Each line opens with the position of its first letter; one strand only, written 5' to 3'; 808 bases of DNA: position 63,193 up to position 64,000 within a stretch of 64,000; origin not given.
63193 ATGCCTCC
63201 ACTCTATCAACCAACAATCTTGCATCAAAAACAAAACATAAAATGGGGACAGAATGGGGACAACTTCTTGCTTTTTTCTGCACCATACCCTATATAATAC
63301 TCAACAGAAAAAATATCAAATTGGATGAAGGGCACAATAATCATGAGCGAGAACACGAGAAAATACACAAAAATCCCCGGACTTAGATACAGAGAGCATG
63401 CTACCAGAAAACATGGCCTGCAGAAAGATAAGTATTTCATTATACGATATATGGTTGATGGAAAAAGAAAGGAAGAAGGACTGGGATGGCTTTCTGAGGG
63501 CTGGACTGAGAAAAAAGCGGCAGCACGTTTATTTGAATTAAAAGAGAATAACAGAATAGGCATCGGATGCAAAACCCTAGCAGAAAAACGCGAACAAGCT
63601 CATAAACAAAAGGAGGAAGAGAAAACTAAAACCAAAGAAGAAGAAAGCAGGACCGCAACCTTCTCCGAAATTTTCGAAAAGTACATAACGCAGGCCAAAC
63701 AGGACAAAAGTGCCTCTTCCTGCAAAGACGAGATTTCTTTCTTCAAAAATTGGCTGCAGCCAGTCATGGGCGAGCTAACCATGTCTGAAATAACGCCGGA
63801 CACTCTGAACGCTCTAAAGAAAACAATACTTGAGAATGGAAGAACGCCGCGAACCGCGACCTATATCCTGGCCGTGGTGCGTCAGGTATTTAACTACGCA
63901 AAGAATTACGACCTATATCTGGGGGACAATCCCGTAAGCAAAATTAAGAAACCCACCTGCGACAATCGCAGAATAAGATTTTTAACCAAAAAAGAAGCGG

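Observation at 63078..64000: Integration scar: tRNA-Thr(CGT) 3' half plus inward-facing tyrosine integrase and a G+C jump mark the edge of an element outside the window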

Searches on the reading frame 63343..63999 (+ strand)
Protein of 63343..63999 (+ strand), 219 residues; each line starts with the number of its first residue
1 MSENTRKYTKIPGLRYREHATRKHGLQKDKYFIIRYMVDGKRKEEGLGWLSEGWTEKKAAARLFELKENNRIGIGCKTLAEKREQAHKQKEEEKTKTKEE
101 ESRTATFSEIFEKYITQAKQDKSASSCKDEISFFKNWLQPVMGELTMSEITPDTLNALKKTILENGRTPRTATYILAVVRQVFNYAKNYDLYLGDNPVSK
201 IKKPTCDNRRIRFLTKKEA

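Call 9: search_protein_families(library=pfam, proteins=[window:63343-63999:+], max_evalue=0.01)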
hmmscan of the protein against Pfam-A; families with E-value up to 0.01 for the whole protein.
window:63343-63999:+ (219 aa): 4 families
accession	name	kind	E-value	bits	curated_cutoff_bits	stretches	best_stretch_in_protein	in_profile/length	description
PF22022.2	Phage_int_M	-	1.5e-09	38.4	27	1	107-197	1-90/96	Phage integrase central domain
PF14659.12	Phage_int_SAM_3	-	8.5e-07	29.6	22.6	1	106-155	1-50/58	Phage integrase, N-terminal SAM-like domain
PF24624.1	Int_N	-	1.5e-05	26.1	27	1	138-203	33-98/100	Phage integrase, N-terminal domain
PF13102.12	Phage_int_SAM_5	-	3e-05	24.8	22.3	1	106-192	1-88/98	Phage integrase SAM-like domain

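Call 15: find_homologous_proteins(query=window:63343-63999:+, max_evalue=0.00001)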
Query window:63343-63999:+ (219 aa): 42 proteins with E <= 0.00001 among 284 candidates.
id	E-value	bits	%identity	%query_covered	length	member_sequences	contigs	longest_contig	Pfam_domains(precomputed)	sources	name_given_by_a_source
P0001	1.6e-96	340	72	100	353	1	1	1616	PF00589.28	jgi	jgi:integrase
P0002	1.0e-70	256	56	96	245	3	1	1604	PF14659.13,PF22022.3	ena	-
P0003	1.6e-67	245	57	96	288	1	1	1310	PF00589.28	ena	-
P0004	1.6e-66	242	56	95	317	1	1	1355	PF14659.13,PF22022.3,PF00589.28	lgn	-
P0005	2.2e-65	238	53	96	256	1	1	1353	-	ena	-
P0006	2.3e-64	235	55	98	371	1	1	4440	PF22022.3,PF00589.28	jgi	jgi:integrase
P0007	8.6e-64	233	53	96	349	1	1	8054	PF00589.28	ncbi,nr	ncbi:MAG: site-specific integrase, partial [Thermodesulfobacteriota bacterium]|nr:site-specific inte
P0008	8.5e-62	227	56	89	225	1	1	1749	PF14659.13,PF22022.3,PF13102.13,PF24624.2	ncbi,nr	ncbi:hypothetical protein FACS1894126_5840 [Alphaproteobacteria bacterium]|nr:hypothetical protein F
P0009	6.6e-61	224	52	93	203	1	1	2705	PF14659.13,PF02899.24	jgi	jgi:hypothetical protein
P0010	7.3e-60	220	52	96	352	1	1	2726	PF22022.3,PF00589.28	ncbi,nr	ncbi:MAG: site-specific integrase, partial [Synergistaceae bacterium]|nr:site-specific integrase [Sy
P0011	8.0e-60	220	59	84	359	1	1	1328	PF22022.3,PF00589.28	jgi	jgi:integrase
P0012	4.1e-58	215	48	96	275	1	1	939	-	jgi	jgi:integrase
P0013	1.0e-56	210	50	96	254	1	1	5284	-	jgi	-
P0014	6.1e-56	207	46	97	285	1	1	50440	PF00589.28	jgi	jgi:integrase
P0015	1.2e-55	206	52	97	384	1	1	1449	PF14659.13,PF00589.28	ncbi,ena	-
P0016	1.4e-55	206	48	96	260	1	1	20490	-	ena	-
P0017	8.3e-54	200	50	92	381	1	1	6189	PF14659.13,PF22022.3,PF00589.28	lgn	-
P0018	1.2e-52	197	50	94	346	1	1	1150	PF14659.13,PF22022.3,PF00589.28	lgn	-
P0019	1.3e-50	190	48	96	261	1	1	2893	PF00589.28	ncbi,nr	ncbi:MAG: tyrosine-type recombinase/integrase, partial [Syntrophobacteraceae bacterium]|nr:tyrosine-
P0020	1.5e-48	183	42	96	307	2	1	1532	PF00589.28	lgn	-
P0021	2.0e-48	183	43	97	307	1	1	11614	PF00589.28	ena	-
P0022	6.0e-47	178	45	95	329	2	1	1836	PF22022.3,PF00589.28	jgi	-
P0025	1.9e-45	173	42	95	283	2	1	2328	PF00589.28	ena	-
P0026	3.8e-44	169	41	97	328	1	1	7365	PF00589.28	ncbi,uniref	ncbi:tyrosine-type recombinase/integrase, partial [Desulfobacter sp.]|uniref:tyrosine-type recombina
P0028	2.6e-43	166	49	83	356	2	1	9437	PF00589.28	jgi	jgi:integrase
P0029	3.6e-42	163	41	96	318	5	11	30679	PF00589.28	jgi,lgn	jgi:integrase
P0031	4.1e-39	153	48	73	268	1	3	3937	PF14659.13,PF22022.3,PF00589.28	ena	-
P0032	2.9e-36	143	40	96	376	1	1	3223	PF00589.28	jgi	-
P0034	1.9e-34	137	39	87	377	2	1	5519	PF00589.28,PF24624.2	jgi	jgi:integrase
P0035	1.2e-32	131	43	77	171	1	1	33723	-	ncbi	-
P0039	2.2e-23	101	70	33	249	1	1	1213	PF00589.28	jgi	jgi:site-specific recombinase XerD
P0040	1.3e-14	72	70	25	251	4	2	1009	PF00589.28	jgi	jgi:integrase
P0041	2.0e-14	72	67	25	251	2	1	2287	PF00589.28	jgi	jgi:integrase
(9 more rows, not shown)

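Call 18: find_encoding_contigs(protein=P0001, flank=10000, max_places=4)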
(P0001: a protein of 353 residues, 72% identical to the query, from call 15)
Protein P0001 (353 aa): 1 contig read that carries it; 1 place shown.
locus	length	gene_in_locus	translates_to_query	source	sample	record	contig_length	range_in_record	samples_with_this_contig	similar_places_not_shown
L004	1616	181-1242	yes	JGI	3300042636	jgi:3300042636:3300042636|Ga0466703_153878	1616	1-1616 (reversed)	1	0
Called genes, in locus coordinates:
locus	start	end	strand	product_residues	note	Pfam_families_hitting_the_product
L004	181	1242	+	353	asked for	PF00589:Phage_integrase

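Call 19: find_encoding_contigs(protein=P0006, flank=10000, max_places=4)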
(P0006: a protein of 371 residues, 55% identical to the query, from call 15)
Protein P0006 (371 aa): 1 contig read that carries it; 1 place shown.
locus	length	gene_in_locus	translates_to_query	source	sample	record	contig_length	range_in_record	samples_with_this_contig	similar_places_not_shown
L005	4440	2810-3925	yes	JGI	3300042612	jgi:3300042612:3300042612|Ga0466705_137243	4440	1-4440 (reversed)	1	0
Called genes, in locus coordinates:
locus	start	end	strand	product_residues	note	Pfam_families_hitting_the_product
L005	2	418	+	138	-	?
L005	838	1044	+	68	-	-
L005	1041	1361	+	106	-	-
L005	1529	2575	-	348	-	-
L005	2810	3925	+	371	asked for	PF22022:Phage_int_M, PF00589:Phage_integrase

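Call 20: find_encoding_contigs(protein=P0014, flank=10000, max_places=4)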
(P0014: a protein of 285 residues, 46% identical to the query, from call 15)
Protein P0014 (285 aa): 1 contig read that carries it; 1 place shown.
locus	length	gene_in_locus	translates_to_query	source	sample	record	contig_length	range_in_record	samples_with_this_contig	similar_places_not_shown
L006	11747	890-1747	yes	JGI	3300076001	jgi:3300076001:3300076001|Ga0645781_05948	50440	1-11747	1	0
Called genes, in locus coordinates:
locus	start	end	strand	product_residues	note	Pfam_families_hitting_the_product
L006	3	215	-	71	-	?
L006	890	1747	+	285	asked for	PF00589:Phage_integrase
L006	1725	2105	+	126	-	PF00589:Phage_integrase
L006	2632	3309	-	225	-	-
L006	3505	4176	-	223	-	PF13679:Methyltransf_32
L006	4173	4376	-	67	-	PF09962:DUF2196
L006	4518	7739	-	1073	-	PF10114:PocR, PF00989:PAS, PF13426:PAS_9, PF08447:PAS_3, PF08448:PAS_4, PF13426:PAS_9, PF00989:PAS, PF08447:PAS_3, +6 more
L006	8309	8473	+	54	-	-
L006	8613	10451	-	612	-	PF11949:DUF3466 (faint)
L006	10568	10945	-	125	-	-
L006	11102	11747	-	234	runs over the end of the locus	PF00072:Response_reg, PF08281:Sigma70_r4_2 (faint), PF00196:GerE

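Call 23: find_related_loci(query=window:63343-63999:+, collection=metagenome_contigs, flank=10000)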
Query window:63343-63999:+ (219 aa) in metagenome_contigs; peptide patterns used: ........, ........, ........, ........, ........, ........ (x = any residue, [..] = any of these).
222 stretches matched a pattern; 10 encode a relative of the query (tblastn E <= 1e-3); 10 distinct loci.
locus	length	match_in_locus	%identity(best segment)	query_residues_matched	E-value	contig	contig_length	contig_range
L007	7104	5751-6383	51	9-219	3e-70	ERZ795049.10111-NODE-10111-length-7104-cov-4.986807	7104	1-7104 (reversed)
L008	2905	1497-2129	51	9-219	9e-71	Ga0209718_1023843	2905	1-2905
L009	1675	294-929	51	9-219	9e-71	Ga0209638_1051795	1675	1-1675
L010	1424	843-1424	57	6-201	3e-71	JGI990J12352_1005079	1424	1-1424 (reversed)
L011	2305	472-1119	46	9-219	7e-65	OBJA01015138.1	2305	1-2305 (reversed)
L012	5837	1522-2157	47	7-219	2e-54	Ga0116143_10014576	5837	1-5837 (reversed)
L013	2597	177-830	38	5-219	8e-42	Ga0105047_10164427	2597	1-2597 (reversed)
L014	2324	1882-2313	47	9-150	3e-35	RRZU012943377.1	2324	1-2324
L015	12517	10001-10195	62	5-69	1e-19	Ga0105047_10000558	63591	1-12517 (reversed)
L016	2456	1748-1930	51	13-73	1e-12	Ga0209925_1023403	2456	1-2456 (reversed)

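Call 25: find_encoding_contigs(protein=P0015, flank=10000, max_places=4)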
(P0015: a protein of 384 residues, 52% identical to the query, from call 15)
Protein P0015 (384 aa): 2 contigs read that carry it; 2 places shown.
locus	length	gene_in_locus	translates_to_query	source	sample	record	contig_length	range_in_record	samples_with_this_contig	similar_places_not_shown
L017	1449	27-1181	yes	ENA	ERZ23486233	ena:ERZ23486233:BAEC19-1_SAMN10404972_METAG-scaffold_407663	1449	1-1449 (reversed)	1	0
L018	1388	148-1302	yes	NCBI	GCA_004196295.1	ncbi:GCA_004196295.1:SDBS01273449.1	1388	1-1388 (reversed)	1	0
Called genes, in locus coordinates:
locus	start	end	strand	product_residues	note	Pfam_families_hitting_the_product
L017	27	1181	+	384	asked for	PF14659:Phage_int_SAM_3 (weak), PF00589:Phage_integrase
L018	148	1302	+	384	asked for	PF14659:Phage_int_SAM_3 (weak), PF00589:Phage_integrase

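Call 26: find_encoding_contigs(protein=P0008, flank=10000, max_places=4)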
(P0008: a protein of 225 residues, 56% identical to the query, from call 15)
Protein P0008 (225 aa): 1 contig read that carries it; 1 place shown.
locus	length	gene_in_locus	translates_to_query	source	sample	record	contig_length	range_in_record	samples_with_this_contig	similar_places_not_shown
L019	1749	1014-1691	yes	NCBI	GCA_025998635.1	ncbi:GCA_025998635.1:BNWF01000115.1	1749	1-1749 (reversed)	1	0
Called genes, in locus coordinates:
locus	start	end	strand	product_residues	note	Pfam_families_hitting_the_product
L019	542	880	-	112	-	PF00872:Transposase_mut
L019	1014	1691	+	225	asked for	PF24624:Int_N (faint), PF13102:Phage_int_SAM_5 (weak), PF14659:Phage_int_SAM_3 (weak), PF22022:Phage_int_M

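Call 31: find_related_loci(query=window:63343-63999:+, collection=viral_contigs, flank=10000)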
Query window:63343-63999:+ (219 aa) in viral_contigs; peptide patterns used: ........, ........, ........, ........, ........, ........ (x = any residue, [..] = any of these).
16 stretches matched a pattern, but none encodes a relative of the query by tblastn (E <= 1e-3).

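Call 33: find_encoding_contigs(protein=P0029, flank=10000, max_places=4)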
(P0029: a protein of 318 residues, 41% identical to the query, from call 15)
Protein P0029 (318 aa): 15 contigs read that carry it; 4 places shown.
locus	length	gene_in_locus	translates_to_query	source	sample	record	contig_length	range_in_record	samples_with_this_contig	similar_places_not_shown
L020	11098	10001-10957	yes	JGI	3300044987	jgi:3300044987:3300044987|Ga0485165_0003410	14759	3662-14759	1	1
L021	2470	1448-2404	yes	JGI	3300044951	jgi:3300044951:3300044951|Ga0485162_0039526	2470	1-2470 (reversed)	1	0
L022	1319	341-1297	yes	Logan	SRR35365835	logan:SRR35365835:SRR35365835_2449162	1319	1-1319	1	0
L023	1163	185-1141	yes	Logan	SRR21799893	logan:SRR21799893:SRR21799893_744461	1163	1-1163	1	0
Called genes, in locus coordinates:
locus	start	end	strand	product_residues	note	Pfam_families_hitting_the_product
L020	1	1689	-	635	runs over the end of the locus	PF02550:AcetylCoA_hydro, PF13336:AcetylCoA_hyd_C, PF00583:Acetyltransf_1, PF13508:Acetyltransf_7 (faint)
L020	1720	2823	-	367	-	PF01008:IF-2B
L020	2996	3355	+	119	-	PF02635:DsrE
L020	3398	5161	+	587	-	-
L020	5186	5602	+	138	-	PF01243:PNPOx_N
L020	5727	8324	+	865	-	PF23139:OB_YrrC, PF14520:HHH_5 (faint), PF14490:HHH_RecD2, PF01443:Viral_helicase1 (faint), PF13245:AAA_19, PF13604:AAA_30, PF18335:SH3_13, PF13538:UvrD_C_2, +1 more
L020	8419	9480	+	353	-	PF00155:Aminotran_1_2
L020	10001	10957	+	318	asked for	PF00589:Phage_integrase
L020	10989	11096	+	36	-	?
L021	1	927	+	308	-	?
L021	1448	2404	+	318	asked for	PF00589:Phage_integrase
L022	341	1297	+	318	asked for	PF00589:Phage_integrase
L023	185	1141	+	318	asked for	PF00589:Phage_integrase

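Call 34: find_encoding_contigs(protein=P0016, flank=10000, max_places=3)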
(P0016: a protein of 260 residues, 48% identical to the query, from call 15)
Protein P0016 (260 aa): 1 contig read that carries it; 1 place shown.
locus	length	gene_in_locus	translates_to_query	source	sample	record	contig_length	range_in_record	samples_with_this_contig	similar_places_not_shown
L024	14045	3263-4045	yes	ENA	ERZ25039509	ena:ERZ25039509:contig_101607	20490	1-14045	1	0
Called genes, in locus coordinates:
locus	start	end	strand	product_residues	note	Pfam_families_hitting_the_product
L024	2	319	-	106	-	?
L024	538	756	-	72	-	-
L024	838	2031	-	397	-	PF00465:Fe-ADH, PF13685:Fe-ADH_2, PF25137:ADH_Fe_C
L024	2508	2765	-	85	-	-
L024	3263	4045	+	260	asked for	-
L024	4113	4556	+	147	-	PF00589:Phage_integrase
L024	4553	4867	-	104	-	-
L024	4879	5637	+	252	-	PF12686:DUF3800 (weak)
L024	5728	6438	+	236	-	-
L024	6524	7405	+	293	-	PF14279:HNH_5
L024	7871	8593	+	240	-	-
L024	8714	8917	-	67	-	-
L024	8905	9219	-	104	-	-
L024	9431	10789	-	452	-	PF04851:ResIII, PF00270:DEAD, PF00271:Helicase_C (weak)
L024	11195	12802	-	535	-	PF27228:MTBMA_p00010_2nd (weak)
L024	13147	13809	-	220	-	PF01807:Zn_ribbon_DnaG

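Call 35: find_encoding_contigs(protein=P0021, flank=10000, max_places=3)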
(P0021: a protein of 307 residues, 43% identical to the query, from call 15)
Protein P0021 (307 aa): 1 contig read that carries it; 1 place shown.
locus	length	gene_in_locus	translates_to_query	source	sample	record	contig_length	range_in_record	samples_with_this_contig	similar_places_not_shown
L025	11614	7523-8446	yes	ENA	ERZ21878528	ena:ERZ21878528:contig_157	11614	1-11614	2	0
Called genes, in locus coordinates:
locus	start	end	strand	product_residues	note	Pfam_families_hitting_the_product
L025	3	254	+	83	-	?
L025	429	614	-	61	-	-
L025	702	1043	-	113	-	PF00582:Usp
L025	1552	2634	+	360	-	PF00724:Oxidored_FMN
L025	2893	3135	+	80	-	-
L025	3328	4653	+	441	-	PF02771:Acyl-CoA_dh_N, PF02770:Acyl-CoA_dh_M, PF00441:Acyl-CoA_dh_1, PF08028:Acyl-CoA_dh_2, PF21349:RUBY_RBDX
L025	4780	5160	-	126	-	PF06397:Desulfoferrod_N, PF01880:Desulfoferrodox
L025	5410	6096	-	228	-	PF00924:MS_channel_2nd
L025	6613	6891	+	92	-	PF04365:BrnT_toxin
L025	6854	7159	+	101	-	PF14384:BrnA_antitoxin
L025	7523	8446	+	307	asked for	PF00589:Phage_integrase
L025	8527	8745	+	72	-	PF00589:Phage_integrase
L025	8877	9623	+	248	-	-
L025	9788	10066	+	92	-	-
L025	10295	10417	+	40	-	-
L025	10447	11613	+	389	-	?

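Call 40: search_protein_families(library=phrogs, proteins=[window:63343-63999:+, P0006, P0017], max_evalue=0.00001)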
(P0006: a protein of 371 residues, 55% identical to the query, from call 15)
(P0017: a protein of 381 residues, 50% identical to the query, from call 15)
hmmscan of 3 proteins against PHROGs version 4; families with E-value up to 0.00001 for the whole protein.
window:63343-63999:+ (219 aa): 1 family
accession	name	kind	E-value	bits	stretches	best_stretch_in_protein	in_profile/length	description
phrog_1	-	integration and excision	5.4e-22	79.8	1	28-218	120-275/611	integrase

P0006 (371 aa): 8 families
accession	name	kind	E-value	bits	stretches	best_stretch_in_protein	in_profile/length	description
phrog_1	-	integration and excision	1.8e-74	253.1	1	27-367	120-452/611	integrase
phrog_216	-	integration and excision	8e-43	147.6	1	152-368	23-242/301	integrase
phrog_35951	-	unknown function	5e-12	47.1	1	309-359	21-71/97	-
phrog_7685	-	integration and excision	1.1e-11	45.8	1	231-363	114-236/240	integrase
phrog_7269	-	integration and excision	2.8e-11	44.2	1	309-362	28-81/89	integrase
phrog_7244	-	integration and excision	3.4e-08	34.1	1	108-247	105-238/263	integrase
phrog_23271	-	unknown function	4.5e-07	30.7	1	308-349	8-49/67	-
phrog_5830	-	integration and excision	2.7e-06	27.8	1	127-258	48-184/318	integrase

P0017 (381 aa): 5 families
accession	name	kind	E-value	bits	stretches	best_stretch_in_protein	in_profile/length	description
phrog_1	-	integration and excision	5.9e-67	228.3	1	14-376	123-445/611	integrase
phrog_216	-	integration and excision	4.1e-40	138.7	1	158-380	16-238/301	integrase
phrog_7685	-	integration and excision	9.2e-12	46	1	260-378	126-235/240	integrase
phrog_35951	-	unknown function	2.3e-09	38.6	1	325-378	21-74/97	-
phrog_7269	-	integration and excision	5.9e-08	33.5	1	324-374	27-77/89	integrase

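Call 41: search_protein_families(library=ncbifam, proteins=[window:63343-63999:+, P0006, P0017], max_evalue=0.001)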
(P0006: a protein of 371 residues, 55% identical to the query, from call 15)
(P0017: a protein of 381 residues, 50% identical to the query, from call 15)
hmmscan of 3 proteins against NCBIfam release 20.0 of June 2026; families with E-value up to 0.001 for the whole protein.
window:63343-63999:+ (219 aa): 2 families
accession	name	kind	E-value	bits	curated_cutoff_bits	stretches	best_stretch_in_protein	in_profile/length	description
TIGR02225.1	recomb_XerD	equivalog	8.9e-05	21.9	329.6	1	117-218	11-108/290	site-specific tyrosine recombinase XerD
NF001399.0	PRK00283.1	subfamily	0.0004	19.7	279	1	120-215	23-115/300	tyrosine recombinase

P0006 (371 aa): 13 families
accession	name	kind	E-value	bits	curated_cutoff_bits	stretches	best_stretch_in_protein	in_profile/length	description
NF040815.2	recomb_XerA_Arch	equivalog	1.8e-33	116.2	220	1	124-358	42-262/263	site-specific tyrosine recombinase/integron integrase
TIGR02225.1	recomb_XerD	equivalog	1.9e-32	112.8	329.6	1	116-359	36-283/290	site-specific tyrosine recombinase XerD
TIGR02224.1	recomb_XerC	equivalog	2.7e-31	109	335.15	1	105-358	28-285/295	tyrosine recombinase XerC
NF001399.0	PRK00283.1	subfamily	1.5e-29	103.2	279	1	117-359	47-292/300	tyrosine recombinase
TIGR02249.1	integrase_gron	subfamily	5.7e-21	75.2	265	2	307-354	257-304/315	integron integrase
NF002331.0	PRK01287.1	subfamily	6.3e-15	55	371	1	141-357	98-319/365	site-specific tyrosine recombinase XerC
NF003462.0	PRK05084.1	equivalog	2.3e-13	49.6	267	1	203-360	193-354/360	tyrosine recombinase XerS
NF011946.0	PRK15417.1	equivalog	3.9e-13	49.3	435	1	309-351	274-316/337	integron integrase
NF007370.0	PRK09870.1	subfamily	4.4e-12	46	221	1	176-348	4-177/200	tyrosine-type DNA invertase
NF007371.0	PRK09871.1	subfamily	2.2e-09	37.2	222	1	181-363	3-184/198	tyrosine-type DNA invertase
NF040693.1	recomb_GmtY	equivalog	3.9e-06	26.4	340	0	312-356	394-438/441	gamma-mobile-trio recombinase GmtY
NF002685.0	PRK02436.1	equivalog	4.1e-05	23.5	178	1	206-347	115-243/245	site-specific tyrosine recombinase XerD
NF047926.1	integrase_GmtZ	equivalog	0.00023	19.3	600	1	308-360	427-480/784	gamma-mobile-trio integrase GmtZ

P0017 (381 aa): 13 families
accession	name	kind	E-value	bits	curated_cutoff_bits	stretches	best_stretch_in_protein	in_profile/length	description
NF040815.2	recomb_XerA_Arch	equivalog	1.1e-31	110.4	220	1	138-374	41-262/263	site-specific tyrosine recombinase/integron integrase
TIGR02225.1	recomb_XerD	equivalog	1.5e-28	100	329.6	1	94-374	3-282/290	site-specific tyrosine recombinase XerD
TIGR02224.1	recomb_XerC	equivalog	3.7e-28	98.8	335.15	1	106-374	15-285/295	tyrosine recombinase XerC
NF001399.0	PRK00283.1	subfamily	1.9e-26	93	279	1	94-374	12-291/300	tyrosine recombinase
TIGR02249.1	integrase_gron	subfamily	2e-16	60.2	265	2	323-369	257-303/315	integron integrase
NF003462.0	PRK05084.1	equivalog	3.5e-14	52.3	267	1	219-379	197-357/360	tyrosine recombinase XerS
NF002331.0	PRK01287.1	subfamily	4.2e-11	42.4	371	1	152-373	95-319/365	site-specific tyrosine recombinase XerC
NF011946.0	PRK15417.1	equivalog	6.8e-11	41.9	435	1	323-367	272-316/337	integron integrase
NF007370.0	PRK09870.1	subfamily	5e-08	32.8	221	1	193-364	5-177/200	tyrosine-type DNA invertase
NF007371.0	PRK09871.1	subfamily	1.5e-06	27.9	222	1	197-365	3-173/198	tyrosine-type DNA invertase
NF041502.1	integrase_1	equivalog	7.3e-06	25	350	1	257-366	255-360/484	site-specific integrase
NF040693.1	recomb_GmtY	equivalog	0.00012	21.5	340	1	324-373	390-439/441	gamma-mobile-trio recombinase GmtY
NF002685.0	PRK02436.1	equivalog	0.00029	20.8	178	1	222-364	116-244/245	site-specific tyrosine recombinase XerD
